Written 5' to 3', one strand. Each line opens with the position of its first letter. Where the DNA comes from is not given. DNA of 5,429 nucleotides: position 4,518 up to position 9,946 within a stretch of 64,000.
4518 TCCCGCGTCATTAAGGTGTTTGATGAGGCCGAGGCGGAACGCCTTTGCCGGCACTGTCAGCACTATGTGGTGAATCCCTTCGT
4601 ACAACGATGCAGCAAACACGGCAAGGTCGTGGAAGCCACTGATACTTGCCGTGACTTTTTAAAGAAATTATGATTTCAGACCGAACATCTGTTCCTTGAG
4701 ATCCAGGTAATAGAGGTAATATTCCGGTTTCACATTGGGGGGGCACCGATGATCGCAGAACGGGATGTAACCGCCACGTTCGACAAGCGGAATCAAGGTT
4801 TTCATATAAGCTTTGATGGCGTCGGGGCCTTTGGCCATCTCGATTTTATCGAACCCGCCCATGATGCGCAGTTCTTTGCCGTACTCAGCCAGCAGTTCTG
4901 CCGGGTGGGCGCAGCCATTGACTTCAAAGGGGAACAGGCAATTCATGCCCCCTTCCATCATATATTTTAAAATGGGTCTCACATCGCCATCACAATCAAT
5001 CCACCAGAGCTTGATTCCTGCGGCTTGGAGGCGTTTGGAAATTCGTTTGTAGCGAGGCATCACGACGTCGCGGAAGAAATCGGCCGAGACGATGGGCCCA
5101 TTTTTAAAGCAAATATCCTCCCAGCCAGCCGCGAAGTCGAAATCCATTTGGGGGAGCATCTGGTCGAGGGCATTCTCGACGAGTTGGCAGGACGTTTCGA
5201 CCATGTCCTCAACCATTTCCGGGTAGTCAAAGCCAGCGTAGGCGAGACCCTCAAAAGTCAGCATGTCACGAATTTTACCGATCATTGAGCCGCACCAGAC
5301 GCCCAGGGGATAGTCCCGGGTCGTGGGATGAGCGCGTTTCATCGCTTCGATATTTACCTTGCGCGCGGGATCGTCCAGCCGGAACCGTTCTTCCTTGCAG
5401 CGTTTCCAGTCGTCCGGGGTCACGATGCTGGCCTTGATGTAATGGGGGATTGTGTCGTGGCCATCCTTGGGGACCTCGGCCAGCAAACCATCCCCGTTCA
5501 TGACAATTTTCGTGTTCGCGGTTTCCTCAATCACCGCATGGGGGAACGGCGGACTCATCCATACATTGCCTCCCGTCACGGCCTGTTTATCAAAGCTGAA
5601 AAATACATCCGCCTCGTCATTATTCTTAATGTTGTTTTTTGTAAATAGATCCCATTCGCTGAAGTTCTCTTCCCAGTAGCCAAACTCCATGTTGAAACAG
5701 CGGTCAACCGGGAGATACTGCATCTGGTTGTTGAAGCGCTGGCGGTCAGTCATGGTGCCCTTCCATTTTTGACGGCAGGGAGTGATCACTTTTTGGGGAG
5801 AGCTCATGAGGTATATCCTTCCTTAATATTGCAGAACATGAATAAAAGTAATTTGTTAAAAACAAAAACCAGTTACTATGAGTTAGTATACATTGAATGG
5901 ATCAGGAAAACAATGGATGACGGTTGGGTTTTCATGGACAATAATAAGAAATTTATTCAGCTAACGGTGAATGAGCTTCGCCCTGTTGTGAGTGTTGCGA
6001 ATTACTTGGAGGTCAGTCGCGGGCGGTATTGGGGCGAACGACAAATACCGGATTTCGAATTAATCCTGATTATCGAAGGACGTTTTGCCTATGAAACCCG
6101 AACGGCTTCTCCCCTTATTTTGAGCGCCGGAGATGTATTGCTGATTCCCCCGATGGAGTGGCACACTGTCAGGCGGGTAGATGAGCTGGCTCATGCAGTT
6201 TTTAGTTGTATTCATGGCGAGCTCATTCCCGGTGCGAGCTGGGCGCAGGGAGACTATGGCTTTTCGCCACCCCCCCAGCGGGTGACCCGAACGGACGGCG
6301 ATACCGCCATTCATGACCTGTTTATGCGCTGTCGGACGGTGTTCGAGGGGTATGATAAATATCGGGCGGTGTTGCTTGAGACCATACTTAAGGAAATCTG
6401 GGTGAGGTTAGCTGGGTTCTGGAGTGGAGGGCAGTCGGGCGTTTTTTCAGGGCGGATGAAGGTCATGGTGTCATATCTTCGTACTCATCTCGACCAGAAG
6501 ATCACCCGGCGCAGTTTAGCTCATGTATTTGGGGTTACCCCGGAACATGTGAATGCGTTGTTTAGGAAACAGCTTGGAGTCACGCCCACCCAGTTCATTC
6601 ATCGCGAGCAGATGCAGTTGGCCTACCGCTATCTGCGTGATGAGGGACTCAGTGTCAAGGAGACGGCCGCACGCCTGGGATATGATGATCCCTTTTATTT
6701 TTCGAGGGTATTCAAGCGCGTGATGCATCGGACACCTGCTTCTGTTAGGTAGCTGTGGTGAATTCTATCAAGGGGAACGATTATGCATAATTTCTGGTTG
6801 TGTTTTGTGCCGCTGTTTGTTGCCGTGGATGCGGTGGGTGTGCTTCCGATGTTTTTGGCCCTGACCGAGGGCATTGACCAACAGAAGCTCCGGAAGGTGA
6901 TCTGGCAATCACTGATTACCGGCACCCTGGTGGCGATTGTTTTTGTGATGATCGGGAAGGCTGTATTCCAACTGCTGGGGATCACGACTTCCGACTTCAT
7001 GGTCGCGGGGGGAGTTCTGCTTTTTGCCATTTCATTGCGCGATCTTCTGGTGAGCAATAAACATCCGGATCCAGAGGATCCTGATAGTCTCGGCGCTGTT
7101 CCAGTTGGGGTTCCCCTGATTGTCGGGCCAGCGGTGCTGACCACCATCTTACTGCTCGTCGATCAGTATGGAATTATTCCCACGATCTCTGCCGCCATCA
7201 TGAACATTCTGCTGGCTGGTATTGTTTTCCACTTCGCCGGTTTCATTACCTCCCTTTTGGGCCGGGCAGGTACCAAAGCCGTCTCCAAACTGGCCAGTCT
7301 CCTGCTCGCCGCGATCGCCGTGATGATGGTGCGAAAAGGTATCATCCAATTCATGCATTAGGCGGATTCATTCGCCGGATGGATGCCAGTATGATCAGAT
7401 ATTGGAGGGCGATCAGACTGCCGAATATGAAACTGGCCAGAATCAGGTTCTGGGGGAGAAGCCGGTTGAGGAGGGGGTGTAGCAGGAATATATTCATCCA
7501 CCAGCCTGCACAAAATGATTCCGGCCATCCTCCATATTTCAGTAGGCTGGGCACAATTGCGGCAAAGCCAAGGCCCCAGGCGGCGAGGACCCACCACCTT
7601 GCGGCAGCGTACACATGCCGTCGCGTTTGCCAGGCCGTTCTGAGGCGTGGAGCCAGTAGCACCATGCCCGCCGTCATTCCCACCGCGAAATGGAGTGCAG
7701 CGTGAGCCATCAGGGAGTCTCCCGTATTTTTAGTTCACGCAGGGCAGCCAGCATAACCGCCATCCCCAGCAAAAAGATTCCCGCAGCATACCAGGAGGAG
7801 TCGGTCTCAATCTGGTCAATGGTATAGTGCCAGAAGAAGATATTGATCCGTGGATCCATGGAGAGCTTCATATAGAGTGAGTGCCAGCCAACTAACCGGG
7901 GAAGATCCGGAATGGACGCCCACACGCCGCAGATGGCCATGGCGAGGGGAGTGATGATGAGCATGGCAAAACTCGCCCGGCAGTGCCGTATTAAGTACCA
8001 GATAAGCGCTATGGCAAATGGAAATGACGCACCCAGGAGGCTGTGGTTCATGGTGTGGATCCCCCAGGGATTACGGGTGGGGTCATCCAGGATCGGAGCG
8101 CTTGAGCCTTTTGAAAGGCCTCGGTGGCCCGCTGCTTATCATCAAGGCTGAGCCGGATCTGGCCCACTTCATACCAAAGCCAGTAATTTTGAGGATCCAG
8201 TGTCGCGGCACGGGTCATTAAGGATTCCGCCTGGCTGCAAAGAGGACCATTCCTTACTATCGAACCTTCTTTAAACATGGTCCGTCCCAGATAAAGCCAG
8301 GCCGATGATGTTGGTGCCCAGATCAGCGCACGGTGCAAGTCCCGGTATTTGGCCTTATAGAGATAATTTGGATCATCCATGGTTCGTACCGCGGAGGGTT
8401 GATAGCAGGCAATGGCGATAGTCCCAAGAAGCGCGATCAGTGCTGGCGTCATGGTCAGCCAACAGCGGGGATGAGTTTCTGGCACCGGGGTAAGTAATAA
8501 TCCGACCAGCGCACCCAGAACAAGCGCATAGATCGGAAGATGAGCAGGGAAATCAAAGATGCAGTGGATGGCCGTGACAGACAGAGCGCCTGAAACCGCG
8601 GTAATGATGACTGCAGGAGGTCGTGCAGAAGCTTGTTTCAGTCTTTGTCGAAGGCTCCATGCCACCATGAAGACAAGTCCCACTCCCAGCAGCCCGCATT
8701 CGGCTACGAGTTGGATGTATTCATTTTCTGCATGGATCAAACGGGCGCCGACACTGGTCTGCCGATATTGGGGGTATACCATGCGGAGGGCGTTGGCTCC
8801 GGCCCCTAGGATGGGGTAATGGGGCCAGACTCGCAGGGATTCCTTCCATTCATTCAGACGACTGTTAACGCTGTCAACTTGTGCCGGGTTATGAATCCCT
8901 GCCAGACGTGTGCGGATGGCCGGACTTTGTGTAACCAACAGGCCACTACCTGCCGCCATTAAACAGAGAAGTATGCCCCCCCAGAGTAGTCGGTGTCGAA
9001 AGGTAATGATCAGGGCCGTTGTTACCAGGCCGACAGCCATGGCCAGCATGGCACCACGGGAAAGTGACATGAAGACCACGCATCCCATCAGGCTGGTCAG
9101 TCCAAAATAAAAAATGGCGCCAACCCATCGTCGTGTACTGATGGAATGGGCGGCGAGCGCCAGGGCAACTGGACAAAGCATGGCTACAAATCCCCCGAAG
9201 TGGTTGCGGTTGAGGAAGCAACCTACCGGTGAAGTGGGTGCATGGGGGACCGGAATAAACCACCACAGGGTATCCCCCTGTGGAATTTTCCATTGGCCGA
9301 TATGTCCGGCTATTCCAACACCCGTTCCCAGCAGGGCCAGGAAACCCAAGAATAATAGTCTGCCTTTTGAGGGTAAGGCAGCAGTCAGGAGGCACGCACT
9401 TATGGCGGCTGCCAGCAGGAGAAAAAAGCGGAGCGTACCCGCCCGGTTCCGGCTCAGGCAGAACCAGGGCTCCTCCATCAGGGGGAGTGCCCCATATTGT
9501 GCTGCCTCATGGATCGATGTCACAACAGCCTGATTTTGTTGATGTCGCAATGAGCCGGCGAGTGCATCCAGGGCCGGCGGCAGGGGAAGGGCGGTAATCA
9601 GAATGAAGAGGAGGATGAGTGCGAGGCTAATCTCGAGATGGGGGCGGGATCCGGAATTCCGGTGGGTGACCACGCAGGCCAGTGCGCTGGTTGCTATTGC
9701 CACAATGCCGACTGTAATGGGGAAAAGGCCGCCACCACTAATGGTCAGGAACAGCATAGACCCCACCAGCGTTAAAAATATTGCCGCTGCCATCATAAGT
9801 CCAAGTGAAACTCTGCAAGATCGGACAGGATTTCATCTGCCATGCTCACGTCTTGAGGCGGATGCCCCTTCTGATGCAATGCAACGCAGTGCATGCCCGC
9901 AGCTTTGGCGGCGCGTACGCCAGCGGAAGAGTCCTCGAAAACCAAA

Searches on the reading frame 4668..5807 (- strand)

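Call 53: search_protein_families(library=pfam, proteins=[window:4668-5807:-], max_evalue=0.01)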
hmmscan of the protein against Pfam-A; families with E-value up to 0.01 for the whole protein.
window:4668-5807:- (379 aa): 1 family
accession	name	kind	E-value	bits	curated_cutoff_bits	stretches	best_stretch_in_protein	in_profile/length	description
PF01208.23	URO-D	-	1.5e-08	34.5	23.9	1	123-362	94-334/346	Uroporphyrinogen decarboxylase (URO-D)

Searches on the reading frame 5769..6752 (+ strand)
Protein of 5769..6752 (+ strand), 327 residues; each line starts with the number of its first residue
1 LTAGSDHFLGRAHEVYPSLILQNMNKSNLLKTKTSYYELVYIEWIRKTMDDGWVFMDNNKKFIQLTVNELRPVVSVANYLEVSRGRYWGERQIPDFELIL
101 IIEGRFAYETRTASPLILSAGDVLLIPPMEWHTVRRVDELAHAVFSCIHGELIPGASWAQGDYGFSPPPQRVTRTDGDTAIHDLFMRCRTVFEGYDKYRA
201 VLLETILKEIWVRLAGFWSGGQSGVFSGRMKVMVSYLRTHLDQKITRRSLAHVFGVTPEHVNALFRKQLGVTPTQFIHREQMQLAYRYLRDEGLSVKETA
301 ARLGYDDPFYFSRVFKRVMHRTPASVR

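Call 53: search_protein_families(library=pfam, proteins=[window:5769-6752:+], max_evalue=0.01)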
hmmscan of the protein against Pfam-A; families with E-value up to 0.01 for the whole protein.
window:5769-6752:+ (327 aa): 6 families
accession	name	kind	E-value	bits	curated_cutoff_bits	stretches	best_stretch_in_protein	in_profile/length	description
PF12833.13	HTH_18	-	4.6e-20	72.1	33.6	1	250-327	1-78/80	Helix-turn-helix domain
PF00165.29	HTH_AraC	-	2.8e-13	50.1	26.6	2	289-327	1-41/42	Bacterial regulatory helix-turn-helix proteins, AraC family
PF02311.25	AraC_binding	-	8.4e-06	26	21.1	1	86-171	10-99/135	AraC-like ligand binding domain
PF07883.17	Cupin_2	-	2.7e-05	24.2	27.2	1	97-139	20-61/70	Cupin domain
PF13621.12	Cupin_8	-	0.0018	18.7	27.4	1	109-144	208-242/252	Cupin-like domain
PF04545.22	Sigma70_r4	-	0.0051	16.8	24.1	0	279-304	8-31/50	Sigma-70, region 4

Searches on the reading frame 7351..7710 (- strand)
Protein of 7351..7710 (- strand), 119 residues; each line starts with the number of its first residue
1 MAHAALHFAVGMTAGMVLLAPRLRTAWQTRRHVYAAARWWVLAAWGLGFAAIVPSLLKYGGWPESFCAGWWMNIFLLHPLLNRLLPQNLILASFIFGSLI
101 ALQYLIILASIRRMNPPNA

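Call 53: search_protein_families(library=pfam, proteins=[window:7351-7710:-], max_evalue=0.01)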
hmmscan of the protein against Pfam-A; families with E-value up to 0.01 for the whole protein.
window:7351-7710:- (119 aa): 0 families

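Call 61: search_protein_families(library=padloc, proteins=[window:7351-7710:-], max_evalue=0.01)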
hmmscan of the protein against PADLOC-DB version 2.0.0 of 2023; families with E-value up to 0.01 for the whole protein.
window:7351-7710:- (119 aa): 0 families
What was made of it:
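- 7351..8051 (-): Two small hydrophobic ORFs (113 and 119 aa), translationally coupled at the end of the run. No Pfam or PADLOC hit (calls 53, 61).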

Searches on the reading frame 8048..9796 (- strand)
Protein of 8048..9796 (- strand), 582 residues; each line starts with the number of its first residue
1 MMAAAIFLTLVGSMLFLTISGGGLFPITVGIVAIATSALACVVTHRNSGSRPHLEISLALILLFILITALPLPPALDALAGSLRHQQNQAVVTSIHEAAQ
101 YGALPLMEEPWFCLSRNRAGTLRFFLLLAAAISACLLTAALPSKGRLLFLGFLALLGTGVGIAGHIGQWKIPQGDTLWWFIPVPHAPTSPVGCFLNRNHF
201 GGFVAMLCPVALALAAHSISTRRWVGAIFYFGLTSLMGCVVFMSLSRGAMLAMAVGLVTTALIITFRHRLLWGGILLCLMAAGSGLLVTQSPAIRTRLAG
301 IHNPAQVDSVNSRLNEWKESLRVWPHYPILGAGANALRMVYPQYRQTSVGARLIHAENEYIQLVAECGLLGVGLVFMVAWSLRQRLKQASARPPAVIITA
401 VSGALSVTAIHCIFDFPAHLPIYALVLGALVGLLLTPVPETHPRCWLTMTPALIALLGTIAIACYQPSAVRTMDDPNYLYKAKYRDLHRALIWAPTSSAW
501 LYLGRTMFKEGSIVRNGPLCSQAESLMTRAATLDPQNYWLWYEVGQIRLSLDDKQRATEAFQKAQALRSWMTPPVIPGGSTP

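Call 3: search_protein_families(library=pfam, proteins=[window:8048-9796:-], max_evalue=1)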
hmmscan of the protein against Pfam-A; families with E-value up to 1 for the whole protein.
window:8048-9796:- (582 aa): 10 families
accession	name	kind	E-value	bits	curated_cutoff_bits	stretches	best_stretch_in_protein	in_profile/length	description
PF04932.20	Wzy_C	-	1.1e-20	74.4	31.7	1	235-375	4-148/149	O-Antigen ligase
PF07719.23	TPR_2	-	0.0029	18.1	27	1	540-567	3-30/34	Tetratricopeptide repeat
PF23914.1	TPR_CcmH_CycH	-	0.0048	17.2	42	1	534-568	46-80/158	Cytochrome c-type biogenesis protein H TPR domain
PF13431.12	TPR_17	-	0.027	15.2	24.4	1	527-557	2-32/34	Tetratricopeptide repeat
PF14559.12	TPR_19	-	0.027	15.2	25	1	522-565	9-52/68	Tetratricopeptide repeat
PF13371.12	TPR_9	-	0.027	14.9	35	1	528-564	19-55/73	Tetratricopeptide repeat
PF01239.28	PPTA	-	0.045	14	29.5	1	525-542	6-23/32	Protein prenyltransferase alpha subunit repeat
PF13181.12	TPR_8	-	0.065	13.9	25.7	1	540-567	3-30/34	Tetratricopeptide repeat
PF00515.34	TPR_1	-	0.15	12.4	27.8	1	540-567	3-30/34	Tetratricopeptide repeat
PF13432.12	TPR_16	-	0.18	12.7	32.7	1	521-566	14-59/65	Tetratricopeptide repeat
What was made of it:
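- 8048..9796 (-): Wzy_C (O-antigen ligase/polymerase-like) membrane protein with a C-terminal TPR. Pfam Wzy_C at E=1e-20 plus weak TPR hits (call 3).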

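Call 4: search_protein_families(library=ncbifam, proteins=[window:8048-9796:-], max_evalue=1)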
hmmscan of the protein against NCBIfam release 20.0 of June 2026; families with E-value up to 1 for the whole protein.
window:8048-9796:- (582 aa): 6 families
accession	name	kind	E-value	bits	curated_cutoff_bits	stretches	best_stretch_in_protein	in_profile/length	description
TIGR03097.1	PEP_O_lig_1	hypoth_equivalog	1.4e-15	57.1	188.1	1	196-386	166-351/408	putative O-glycosylation ligase, exosortase A system-associated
TIGR00947.1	2A73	equivalog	1.5e-09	37.4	366.4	1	196-388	170-368/425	IctB family putative bicarbonate transporter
NF058641.1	TfpM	equivalog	9.1e-06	25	600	1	241-407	181-334/421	O-linking oligosaccharyltransferase TfpM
TIGR03939.1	PGA_TPR_OMP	equivalog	0.053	11.7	366.65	1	521-567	412-458/800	poly-beta-1,6 N-acetyl-D-glucosamine export porin PgaA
TIGR02552.1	LcrH_SycD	equivalog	0.12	12.1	104.8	1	522-567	70-115/136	SycD/LcrH family type III secretion system chaperone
TIGR02917.1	PEP_TPR_lipo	equivalog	0.22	9.3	312.2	1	521-568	380-427/899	XrtA/PEP-CTERM system TPR-repeat protein PrsT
